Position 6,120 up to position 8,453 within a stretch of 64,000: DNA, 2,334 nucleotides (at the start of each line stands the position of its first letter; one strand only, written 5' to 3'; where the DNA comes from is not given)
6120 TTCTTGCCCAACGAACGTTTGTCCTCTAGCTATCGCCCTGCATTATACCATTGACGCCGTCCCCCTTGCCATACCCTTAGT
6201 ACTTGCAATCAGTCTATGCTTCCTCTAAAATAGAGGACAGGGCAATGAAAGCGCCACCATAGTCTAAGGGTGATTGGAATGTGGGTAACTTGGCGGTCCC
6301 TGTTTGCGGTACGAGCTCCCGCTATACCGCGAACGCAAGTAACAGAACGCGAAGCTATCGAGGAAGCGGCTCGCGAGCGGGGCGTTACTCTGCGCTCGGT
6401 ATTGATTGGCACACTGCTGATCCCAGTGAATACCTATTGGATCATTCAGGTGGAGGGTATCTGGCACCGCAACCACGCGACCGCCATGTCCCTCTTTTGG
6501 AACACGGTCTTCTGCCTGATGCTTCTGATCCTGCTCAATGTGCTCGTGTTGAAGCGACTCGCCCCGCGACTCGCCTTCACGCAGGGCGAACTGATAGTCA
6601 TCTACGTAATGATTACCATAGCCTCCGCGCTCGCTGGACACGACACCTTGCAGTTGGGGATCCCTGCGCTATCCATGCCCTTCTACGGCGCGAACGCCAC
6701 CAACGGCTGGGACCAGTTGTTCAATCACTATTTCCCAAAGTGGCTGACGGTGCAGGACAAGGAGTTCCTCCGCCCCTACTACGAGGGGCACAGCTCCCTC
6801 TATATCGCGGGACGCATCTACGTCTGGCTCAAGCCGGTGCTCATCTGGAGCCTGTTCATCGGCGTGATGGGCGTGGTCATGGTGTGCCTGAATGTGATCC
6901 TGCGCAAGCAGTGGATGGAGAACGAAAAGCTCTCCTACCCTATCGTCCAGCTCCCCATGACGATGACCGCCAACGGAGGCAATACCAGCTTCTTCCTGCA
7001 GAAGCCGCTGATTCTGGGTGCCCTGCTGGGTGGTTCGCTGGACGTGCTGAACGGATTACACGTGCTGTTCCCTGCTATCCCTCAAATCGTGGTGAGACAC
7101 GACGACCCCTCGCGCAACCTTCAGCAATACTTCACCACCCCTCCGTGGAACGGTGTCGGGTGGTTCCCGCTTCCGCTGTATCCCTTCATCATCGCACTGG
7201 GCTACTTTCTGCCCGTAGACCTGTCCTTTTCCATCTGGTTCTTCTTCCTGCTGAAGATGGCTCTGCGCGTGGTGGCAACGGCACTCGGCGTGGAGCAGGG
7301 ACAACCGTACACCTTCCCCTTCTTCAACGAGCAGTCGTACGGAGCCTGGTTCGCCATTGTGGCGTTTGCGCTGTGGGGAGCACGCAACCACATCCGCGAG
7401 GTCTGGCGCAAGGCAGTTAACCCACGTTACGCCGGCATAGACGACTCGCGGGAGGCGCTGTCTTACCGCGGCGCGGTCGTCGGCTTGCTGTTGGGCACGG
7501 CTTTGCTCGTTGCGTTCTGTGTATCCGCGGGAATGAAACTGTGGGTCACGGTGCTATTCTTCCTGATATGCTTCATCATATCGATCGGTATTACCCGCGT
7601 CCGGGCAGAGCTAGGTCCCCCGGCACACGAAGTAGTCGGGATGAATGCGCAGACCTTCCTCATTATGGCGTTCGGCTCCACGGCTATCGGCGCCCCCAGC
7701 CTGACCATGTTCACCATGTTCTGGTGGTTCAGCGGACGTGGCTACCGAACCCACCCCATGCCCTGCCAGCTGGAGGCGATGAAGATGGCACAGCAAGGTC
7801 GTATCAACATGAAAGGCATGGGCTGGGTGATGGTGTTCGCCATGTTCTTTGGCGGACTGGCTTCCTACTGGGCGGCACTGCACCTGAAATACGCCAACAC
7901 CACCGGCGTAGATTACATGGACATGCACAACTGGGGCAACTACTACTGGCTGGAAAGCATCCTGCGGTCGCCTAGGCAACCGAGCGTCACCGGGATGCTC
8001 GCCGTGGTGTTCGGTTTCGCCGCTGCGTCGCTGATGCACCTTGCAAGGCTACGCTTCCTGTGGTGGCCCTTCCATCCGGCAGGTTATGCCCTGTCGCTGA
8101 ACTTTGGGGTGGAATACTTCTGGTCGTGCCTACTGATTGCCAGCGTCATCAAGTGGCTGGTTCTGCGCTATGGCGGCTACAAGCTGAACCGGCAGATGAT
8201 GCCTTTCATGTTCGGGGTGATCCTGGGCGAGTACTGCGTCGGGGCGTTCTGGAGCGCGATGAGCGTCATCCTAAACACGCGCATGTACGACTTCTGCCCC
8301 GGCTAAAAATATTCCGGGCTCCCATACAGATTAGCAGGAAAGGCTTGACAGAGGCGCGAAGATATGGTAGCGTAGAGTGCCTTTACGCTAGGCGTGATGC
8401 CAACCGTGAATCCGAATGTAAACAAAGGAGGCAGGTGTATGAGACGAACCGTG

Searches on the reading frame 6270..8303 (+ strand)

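Call 22: search_protein_families(library=pfam, proteins=[window:6270-8303:+], max_evalue=0.00001)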
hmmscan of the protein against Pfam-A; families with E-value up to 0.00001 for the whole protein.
window:6270-8303:+ (678 aa): 2 families
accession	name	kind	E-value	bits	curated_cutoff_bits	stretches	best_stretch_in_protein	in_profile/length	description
PF20581.3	DUF6785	-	4.8e-168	560.2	25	1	40-543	1-497/498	Family of unknown function (DUF6785)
PF20580.3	DUF6784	-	7.9e-32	109.9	26.4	1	577-676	2-100/101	Domain of unknown function (DUF6784)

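Call 50: search_protein_families(library=ncbifam, proteins=[window:6270-8303:+], max_evalue=0.01)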
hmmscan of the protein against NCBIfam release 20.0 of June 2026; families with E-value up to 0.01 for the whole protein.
window:6270-8303:+ (678 aa): 0 families
